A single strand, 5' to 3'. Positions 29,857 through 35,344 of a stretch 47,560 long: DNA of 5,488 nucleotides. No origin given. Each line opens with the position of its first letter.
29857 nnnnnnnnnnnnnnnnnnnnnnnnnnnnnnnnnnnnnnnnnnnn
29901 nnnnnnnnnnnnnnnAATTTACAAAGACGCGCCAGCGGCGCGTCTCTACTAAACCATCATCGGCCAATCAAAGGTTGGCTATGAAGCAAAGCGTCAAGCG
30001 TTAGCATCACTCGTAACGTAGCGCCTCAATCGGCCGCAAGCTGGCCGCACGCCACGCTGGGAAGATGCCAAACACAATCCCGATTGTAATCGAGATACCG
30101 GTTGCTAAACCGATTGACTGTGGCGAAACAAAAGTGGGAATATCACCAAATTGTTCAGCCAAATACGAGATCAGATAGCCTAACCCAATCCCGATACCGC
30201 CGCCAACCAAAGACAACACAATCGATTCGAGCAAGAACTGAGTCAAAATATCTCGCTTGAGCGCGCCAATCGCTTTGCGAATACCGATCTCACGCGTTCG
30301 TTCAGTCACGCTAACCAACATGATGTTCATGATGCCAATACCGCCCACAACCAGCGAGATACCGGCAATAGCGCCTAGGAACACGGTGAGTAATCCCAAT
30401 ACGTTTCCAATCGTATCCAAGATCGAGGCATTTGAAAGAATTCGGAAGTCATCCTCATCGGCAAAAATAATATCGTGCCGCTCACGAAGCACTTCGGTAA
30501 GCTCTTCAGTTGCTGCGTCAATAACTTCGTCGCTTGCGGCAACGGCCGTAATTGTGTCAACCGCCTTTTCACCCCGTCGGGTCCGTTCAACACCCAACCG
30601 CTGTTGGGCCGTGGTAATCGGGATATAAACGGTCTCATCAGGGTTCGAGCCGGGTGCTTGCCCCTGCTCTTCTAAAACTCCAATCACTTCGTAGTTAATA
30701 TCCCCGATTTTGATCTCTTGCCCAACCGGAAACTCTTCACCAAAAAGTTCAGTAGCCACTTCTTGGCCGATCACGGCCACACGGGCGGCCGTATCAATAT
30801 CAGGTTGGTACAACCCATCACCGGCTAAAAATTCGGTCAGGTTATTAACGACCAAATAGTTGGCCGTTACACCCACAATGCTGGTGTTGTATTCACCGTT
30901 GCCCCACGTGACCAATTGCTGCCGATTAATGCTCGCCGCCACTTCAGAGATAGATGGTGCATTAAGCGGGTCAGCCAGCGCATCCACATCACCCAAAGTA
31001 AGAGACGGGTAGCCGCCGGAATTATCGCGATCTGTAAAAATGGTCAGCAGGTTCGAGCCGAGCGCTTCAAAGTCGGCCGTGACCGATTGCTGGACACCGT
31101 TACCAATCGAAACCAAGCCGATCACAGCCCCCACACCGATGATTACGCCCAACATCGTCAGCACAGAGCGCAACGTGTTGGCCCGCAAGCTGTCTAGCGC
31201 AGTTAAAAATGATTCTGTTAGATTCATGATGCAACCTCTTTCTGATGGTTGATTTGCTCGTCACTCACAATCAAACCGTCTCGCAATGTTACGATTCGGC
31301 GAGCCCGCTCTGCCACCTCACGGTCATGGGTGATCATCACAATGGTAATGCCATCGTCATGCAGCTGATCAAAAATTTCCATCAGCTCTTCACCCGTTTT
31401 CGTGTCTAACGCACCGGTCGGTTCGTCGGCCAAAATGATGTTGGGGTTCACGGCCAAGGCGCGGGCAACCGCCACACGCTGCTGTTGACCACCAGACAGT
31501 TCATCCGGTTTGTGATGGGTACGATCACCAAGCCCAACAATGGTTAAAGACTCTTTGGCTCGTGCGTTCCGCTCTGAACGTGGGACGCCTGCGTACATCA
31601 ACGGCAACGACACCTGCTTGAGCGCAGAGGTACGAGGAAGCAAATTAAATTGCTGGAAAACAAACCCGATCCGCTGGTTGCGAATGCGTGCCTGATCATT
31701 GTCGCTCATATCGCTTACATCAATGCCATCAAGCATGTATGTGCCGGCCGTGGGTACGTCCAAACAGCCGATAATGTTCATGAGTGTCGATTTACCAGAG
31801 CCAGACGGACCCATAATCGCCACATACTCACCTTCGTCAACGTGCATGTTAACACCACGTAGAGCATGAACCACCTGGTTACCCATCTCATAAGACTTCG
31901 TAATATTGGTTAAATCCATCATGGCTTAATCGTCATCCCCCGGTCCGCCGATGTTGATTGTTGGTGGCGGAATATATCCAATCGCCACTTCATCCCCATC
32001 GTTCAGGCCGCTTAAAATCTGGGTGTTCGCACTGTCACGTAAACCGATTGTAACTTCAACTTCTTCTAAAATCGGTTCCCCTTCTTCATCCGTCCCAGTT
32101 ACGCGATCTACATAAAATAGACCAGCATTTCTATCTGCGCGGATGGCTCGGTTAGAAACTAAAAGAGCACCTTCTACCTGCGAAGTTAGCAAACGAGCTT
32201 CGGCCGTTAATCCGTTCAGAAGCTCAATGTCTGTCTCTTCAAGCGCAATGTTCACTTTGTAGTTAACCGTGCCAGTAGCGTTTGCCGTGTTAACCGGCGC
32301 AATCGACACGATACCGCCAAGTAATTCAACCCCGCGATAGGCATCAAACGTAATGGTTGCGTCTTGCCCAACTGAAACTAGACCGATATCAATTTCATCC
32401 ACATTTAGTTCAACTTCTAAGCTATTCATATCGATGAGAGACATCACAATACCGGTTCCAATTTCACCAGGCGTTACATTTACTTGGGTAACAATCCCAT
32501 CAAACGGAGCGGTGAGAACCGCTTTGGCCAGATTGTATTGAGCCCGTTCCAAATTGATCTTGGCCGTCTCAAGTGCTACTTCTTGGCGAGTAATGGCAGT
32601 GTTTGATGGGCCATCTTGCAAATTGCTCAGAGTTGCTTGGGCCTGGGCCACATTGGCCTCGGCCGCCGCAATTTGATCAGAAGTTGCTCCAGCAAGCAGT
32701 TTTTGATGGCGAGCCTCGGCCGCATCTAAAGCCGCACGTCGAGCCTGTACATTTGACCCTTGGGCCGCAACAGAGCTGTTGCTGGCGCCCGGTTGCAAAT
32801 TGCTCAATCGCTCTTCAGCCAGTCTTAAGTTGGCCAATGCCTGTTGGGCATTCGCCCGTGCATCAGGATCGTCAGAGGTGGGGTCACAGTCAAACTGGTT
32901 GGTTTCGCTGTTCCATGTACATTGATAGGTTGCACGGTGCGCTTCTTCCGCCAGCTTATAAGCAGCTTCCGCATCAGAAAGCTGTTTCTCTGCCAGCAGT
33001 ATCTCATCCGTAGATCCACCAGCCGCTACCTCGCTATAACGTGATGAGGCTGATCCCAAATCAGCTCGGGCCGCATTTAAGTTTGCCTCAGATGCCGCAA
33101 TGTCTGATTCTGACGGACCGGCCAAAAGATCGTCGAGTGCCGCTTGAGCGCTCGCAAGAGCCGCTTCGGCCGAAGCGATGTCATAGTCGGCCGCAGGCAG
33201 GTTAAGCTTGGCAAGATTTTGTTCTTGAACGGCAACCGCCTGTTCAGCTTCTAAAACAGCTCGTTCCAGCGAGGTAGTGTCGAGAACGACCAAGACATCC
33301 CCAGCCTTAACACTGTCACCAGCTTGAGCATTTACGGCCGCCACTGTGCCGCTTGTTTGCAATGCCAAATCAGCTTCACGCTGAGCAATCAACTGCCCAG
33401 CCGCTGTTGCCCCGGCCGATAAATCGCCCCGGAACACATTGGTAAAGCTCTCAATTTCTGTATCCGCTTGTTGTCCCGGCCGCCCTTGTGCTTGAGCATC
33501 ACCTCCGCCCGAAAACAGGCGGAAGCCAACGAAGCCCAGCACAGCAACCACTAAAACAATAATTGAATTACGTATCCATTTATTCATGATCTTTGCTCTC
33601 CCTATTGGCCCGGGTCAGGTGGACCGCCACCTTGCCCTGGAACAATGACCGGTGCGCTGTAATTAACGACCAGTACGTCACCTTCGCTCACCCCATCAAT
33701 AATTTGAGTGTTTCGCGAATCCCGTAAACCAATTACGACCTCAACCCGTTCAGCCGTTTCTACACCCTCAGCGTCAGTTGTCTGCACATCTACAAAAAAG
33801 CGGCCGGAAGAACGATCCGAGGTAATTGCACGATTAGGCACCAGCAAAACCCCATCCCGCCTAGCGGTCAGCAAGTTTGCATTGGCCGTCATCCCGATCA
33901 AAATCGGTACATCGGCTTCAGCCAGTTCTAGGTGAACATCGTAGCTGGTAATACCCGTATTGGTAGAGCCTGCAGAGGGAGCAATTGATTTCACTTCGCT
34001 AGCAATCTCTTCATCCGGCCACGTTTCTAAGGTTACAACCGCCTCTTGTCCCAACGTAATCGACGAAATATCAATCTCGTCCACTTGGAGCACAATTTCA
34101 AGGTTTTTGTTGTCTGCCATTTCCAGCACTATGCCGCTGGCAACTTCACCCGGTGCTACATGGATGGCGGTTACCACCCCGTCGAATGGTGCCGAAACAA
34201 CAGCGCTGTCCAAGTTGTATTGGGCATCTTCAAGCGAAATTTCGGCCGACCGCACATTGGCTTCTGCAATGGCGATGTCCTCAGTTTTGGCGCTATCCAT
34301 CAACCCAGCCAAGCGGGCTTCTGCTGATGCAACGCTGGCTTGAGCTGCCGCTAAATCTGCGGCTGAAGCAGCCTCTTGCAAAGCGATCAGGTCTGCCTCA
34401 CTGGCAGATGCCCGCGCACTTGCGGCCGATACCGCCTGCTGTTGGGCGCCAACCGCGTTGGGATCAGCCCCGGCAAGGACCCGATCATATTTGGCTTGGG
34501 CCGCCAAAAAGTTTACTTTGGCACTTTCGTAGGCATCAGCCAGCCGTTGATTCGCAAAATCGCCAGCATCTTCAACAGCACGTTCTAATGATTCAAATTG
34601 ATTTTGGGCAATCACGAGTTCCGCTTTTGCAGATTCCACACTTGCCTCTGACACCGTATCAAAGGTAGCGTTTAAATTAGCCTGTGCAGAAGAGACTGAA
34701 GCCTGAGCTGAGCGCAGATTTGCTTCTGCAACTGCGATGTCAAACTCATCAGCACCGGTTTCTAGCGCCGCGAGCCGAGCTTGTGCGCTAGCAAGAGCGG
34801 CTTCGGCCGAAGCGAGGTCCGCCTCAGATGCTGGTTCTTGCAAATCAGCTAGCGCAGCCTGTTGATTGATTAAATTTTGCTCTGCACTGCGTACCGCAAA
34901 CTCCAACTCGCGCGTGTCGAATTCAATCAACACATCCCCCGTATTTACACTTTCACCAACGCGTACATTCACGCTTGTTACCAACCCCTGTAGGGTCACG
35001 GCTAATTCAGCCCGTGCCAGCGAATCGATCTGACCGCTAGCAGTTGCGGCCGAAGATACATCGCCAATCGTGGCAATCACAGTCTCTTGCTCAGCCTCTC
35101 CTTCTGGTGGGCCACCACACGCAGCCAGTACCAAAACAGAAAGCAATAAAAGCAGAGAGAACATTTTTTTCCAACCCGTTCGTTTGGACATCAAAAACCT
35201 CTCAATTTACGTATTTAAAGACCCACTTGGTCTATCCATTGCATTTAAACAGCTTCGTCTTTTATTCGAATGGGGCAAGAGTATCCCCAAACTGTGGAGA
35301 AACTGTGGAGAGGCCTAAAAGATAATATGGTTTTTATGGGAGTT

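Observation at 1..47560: CGGCCG is a hyper-abundant iterated palindrome across the whole window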

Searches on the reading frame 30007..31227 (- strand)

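Call 22: search_protein_families(library=pfam, proteins=[window:30007-31227:-])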
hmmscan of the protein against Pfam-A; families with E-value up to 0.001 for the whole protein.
window:30007-31227:- (406 aa): 2 families
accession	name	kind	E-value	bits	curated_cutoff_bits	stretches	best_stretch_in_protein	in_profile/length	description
PF12704.14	MacB_PCD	-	2e-47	162.6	27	1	21-245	1-206/207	MacB-like periplasmic core domain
PF02687.27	FtsX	-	1.3e-21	77.3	25.5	1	286-397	2-118/120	FtsX-like permease C-terminal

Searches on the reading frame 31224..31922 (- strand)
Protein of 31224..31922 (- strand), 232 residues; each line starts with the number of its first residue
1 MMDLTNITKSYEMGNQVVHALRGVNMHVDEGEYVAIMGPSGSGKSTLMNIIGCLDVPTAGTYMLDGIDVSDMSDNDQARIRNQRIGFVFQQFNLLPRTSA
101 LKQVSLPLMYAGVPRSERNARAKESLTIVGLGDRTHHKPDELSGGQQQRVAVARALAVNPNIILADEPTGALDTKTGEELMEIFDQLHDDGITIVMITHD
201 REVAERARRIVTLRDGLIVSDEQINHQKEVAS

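Call 22: search_protein_families(library=pfam, proteins=[window:31224-31922:-])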
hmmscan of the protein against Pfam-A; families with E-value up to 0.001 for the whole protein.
window:31224-31922:- (232 aa): 4 families
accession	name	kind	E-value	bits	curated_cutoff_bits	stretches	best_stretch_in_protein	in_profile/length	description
PF00005.33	ABC_tran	-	1e-34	120.5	25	1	21-169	1-136/137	ABC transporter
PF02463.25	SMC_N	-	2e-07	31.1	40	1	33-213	26-211/220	RecF/RecN/SMC N terminal domain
PF13304.12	AAA_21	-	2.7e-06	28.1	27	0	109-200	220-299/304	AAA domain, putative AbiEii toxin, Type IV TA system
PF13555.12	AAA_29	-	4.1e-05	23.7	27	1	21-49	12-40/61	P-loop containing region of AAA domain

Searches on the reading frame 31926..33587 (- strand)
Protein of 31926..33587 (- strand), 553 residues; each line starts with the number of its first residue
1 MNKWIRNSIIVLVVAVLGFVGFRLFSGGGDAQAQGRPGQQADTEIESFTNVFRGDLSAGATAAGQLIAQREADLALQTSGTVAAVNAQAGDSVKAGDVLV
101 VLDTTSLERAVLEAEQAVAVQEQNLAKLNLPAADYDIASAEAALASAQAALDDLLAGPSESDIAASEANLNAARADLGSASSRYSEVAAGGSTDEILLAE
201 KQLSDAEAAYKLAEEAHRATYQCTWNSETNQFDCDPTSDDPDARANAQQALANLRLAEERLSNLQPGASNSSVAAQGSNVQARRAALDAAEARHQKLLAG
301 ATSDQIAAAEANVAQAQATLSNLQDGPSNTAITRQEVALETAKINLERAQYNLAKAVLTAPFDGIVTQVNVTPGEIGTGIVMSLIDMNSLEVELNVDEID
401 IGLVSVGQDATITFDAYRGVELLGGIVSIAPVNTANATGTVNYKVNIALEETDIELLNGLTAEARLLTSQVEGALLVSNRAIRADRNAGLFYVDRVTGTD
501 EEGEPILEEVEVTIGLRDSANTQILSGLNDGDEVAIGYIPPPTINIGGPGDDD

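Call 22: search_protein_families(library=pfam, proteins=[window:31926-33587:-])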
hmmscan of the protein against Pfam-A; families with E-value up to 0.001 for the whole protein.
window:31926-33587:- (553 aa): 4 families
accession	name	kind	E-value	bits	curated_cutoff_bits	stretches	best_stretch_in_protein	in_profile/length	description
PF13437.12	HlyD_3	-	9e-16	59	22.2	1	357-459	1-106/106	HlyD family secretion protein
PF16576.10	HlyD_D23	-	1.8e-10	40.9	30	1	296-456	46-208/214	Barrel-sandwich domain of CusB or HlyD membrane-fusion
PF13533.13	Biotin_lipoyl_2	-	1.2e-09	38.2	29.8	1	74-103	3-32/32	Biotin-lipoyl like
PF00364.28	Biotin_lipoyl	-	0.00095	19.4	22.1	0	77-102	48-73/73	Biotin-requiring enzyme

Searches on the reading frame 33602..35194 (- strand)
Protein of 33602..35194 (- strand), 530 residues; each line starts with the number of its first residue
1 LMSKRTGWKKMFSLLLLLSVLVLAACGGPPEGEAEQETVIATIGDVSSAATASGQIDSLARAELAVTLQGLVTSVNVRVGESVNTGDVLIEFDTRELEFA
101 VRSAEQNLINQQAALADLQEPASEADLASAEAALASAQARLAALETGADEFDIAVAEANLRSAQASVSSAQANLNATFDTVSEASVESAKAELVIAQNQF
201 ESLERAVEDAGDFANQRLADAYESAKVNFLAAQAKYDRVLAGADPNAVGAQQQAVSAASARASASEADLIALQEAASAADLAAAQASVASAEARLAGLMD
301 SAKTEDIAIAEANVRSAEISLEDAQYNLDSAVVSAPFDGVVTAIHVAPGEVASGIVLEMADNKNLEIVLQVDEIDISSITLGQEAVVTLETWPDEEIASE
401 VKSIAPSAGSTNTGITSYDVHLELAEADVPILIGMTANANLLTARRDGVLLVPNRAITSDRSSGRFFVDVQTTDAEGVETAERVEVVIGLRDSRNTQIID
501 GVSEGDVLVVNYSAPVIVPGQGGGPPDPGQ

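Call 22: search_protein_families(library=pfam, proteins=[window:33602-35194:-])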
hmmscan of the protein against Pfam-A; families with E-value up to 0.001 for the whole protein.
window:33602-35194:- (530 aa): 4 families
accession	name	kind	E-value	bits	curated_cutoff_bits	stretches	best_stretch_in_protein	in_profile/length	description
PF16576.10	HlyD_D23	-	1.3e-11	44.7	30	1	268-411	77-191/214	Barrel-sandwich domain of CusB or HlyD membrane-fusion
PF13437.12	HlyD_3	-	3.2e-10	41.1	22.2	1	332-420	1-91/106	HlyD family secretion protein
PF13533.13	Biotin_lipoyl_2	-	1.1e-07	32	29.8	1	68-93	7-32/32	Biotin-lipoyl like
PF00364.28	Biotin_lipoyl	-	0.00027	21.2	22.1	0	70-93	15-37/73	Biotin-requiring enzyme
